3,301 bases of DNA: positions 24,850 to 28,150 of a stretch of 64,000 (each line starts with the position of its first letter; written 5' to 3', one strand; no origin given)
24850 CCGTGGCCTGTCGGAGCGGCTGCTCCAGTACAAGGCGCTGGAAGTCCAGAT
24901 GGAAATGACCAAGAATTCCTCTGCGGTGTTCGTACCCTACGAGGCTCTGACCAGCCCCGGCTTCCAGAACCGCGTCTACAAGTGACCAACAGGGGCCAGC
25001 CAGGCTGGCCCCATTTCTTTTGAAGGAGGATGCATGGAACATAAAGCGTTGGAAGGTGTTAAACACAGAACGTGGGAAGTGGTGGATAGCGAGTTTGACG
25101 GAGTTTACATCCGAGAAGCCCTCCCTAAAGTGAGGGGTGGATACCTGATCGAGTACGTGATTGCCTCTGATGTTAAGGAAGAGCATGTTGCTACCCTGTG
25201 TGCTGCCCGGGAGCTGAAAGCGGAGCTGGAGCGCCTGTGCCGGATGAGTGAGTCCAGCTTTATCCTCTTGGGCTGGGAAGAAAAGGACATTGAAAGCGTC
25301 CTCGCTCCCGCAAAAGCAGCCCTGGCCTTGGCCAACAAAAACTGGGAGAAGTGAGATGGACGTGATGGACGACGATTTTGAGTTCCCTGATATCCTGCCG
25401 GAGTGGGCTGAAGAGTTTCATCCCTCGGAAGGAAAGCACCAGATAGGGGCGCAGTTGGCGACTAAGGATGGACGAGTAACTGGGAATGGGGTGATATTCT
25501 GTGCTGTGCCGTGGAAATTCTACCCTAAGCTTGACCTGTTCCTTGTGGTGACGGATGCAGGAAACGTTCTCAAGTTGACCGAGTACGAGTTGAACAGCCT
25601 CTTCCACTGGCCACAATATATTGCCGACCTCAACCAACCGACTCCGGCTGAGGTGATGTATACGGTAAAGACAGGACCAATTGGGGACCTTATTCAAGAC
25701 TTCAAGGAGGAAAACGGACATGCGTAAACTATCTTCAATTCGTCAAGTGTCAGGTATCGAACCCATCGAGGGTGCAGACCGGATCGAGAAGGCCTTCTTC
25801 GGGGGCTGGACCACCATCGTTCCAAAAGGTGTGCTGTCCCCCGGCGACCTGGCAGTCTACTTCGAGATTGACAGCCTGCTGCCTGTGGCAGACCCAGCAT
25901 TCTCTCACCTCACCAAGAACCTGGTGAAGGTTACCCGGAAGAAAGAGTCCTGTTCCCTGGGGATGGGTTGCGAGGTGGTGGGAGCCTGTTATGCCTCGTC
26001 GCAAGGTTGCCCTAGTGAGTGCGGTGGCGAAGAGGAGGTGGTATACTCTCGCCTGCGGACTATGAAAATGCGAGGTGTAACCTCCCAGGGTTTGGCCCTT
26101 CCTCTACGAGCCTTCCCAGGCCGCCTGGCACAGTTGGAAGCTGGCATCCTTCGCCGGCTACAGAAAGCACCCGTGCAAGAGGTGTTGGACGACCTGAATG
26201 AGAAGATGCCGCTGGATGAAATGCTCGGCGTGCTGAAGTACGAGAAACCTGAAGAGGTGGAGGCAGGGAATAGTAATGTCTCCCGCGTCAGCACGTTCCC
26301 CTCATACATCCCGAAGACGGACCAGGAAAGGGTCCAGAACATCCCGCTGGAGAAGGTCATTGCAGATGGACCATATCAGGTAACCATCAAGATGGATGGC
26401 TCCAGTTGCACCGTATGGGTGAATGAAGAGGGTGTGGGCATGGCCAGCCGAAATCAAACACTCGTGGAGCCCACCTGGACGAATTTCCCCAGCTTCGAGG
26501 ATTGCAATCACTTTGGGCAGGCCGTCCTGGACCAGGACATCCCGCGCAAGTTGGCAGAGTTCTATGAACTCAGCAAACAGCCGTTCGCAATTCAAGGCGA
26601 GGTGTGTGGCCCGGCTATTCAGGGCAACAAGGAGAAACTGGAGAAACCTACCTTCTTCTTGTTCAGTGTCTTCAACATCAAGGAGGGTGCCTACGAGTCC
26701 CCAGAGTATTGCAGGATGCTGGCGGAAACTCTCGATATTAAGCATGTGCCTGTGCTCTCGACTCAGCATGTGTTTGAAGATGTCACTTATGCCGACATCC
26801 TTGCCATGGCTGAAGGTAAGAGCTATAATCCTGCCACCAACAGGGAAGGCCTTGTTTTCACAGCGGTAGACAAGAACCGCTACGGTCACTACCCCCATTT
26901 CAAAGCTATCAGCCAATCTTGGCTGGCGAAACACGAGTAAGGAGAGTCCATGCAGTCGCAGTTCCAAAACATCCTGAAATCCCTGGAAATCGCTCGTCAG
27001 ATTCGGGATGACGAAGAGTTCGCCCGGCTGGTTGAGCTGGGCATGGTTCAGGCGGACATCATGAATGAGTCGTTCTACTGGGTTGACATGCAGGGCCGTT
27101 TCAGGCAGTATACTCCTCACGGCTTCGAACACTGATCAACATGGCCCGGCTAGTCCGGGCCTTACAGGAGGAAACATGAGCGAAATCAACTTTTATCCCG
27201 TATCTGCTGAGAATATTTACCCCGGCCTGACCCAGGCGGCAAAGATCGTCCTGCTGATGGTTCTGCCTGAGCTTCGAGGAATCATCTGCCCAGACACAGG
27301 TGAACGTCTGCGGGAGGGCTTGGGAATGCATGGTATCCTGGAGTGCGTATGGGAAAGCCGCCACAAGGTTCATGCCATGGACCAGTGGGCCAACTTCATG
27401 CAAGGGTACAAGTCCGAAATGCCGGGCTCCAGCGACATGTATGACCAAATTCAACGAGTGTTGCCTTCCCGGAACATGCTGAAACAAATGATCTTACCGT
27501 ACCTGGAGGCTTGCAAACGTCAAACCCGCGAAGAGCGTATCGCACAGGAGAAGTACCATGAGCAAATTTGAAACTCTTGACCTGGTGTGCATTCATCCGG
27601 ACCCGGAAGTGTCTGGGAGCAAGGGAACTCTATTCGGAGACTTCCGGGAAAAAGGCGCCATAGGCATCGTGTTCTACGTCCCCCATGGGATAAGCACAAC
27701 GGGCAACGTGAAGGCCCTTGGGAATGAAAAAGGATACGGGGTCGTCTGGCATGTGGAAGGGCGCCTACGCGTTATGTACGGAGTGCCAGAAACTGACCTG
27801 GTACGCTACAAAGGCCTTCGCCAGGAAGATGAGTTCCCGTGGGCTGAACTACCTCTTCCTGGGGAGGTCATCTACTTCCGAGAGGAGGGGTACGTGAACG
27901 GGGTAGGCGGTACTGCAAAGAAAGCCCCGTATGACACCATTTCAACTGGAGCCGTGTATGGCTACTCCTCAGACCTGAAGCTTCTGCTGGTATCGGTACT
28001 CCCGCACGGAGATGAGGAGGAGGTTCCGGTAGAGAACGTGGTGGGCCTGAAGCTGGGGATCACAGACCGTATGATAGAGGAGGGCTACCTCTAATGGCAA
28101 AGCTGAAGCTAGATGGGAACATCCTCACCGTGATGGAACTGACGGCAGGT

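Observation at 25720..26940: ATP-dependent RNA ligase with Cys-rich insertion and no adjacent polynucleotide kinase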

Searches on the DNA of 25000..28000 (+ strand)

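Call 7: search_dna_similar(query=window:25000-28000:+, collection=phages, mode=near, max_rows=20)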
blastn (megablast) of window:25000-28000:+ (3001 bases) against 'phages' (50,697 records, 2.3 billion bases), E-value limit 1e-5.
Records with a match: 41; places in all: 41; records where one place covers at least 80% of the query: 40.
Best place of each record, by identity: >=99% 2; 95-99% 4; 90-95% 29; 80-90% 6.
By first word of the organism name: Pseudomonas 41.
By host as written in the record: Pseudomonas aeruginosa 20; Pseudomonas sp. 5; Pseudomonas aeruginosa PAK 4; Pseudomonas aeruginosa CHA 3; - 2; Pseudomonas aeruginosa DLG 2; Pseudomonas aeruginosa PAER2_24 2; Pseudomonas aeruginosa PA003 1; and 2 more.
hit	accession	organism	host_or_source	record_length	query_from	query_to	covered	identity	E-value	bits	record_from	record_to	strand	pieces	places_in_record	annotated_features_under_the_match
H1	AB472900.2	Pseudomonas phage KPP10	-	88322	1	3001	100%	100.0%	0e+0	5542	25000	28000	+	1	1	putative RNA ligase | hypothetical protein (x5)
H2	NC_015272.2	Pseudomonas phage KPP10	-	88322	1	3001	100%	100.0%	0e+0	5542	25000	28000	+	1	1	RNA ligase | hypothetical protein (x5)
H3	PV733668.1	Pseudomonas phage NCVTCBPA170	Pseudomonas aeruginosa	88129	1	3001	100%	97.3%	0e+0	5094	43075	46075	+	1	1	RNA ligase | hypothetical protein (x5)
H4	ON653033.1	Pseudomonas phage PH826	Pseudomonas aeruginosa PA003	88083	1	3001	100%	95.8%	0e+0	4839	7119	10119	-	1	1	hypothetical protein (x6)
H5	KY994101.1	Pseudomonas phage vB_PaeM_G1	Pseudomonas aeruginosa DLG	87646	1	3001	100%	95.6%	0e+0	4811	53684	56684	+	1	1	RNA ligase | hypothetical protein (x5)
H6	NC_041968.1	Pseudomonas phage vB_PaeM_G1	Pseudomonas aeruginosa DLG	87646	1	3001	100%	95.6%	0e+0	4811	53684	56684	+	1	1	RNA ligase | hypothetical protein (x5)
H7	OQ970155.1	Pseudomonas phage LSL4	Pseudomonas aeruginosa PAO1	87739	1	3001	100%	95.0%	0e+0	4706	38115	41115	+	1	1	RNA ligase | hypothetical protein (x5)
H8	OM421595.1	Pseudomonas phage vB_PaeM_VL12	Pseudomonas aeruginosa ATCC27853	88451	4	3001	100%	94.9%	0e+0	4684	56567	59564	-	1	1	RNA ligase | hypothetical protein (x4)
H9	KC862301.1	Pseudomonas phage PAK_P5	Pseudomonas aeruginosa PAK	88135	1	3001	100%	94.5%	0e+0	4634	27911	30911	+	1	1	hypothetical protein (x6)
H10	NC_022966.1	Pseudomonas phage PAK_P5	Pseudomonas aeruginosa PAK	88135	1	3001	100%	94.5%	0e+0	4634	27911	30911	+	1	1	RNA ligase | hypothetical protein (x5)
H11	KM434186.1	Pseudomonas phage vB_PaeM_PS24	Pseudomonas aeruginosa PAER2_24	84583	1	3001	100%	95.0%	0e+0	4686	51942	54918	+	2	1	RNA ligase | hypothetical protein (x5)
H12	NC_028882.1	Pseudomonas phage vB_PaeM_PS24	Pseudomonas aeruginosa PAER2_24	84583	1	3001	100%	95.0%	0e+0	4686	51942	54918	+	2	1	RNA ligase | hypothetical protein (x5)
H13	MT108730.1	Pseudomonas phage Epa24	Pseudomonas sp.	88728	1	3001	100%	94.0%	0e+0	4540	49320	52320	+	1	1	hypothetical protein (x6)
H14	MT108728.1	Pseudomonas phage Epa17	Pseudomonas sp.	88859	1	3001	100%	94.0%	0e+0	4540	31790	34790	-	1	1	hypothetical protein (x6)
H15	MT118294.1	Pseudomonas phage Epa16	Pseudomonas sp.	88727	1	3001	100%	94.0%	0e+0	4540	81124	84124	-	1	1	2'-5' RNA ligase | hypothetical protein (x5)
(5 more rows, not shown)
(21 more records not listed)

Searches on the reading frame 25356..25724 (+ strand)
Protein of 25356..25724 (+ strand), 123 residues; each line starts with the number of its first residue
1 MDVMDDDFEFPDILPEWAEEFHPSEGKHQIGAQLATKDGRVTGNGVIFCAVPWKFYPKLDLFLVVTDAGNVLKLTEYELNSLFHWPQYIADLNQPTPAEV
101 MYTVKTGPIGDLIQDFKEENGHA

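Call 36: search_protein_families(library=pfam, proteins=[window:25356-25724:+], max_evalue=1)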
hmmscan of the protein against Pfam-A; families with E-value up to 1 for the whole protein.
window:25356-25724:+ (123 aa): 0 families

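Call 64: search_protein_families(library=phrogs, proteins=[window:25356-25724:+], max_evalue=0.001)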
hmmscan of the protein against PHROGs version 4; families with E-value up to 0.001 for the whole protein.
window:25356-25724:+ (123 aa): 2 families
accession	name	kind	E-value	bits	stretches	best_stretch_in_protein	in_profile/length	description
phrog_9905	-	unknown function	4.7e-66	221.1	1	1-123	1-122/122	-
phrog_25643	-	unknown function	2.7e-06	28.1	1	14-94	109-183/190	-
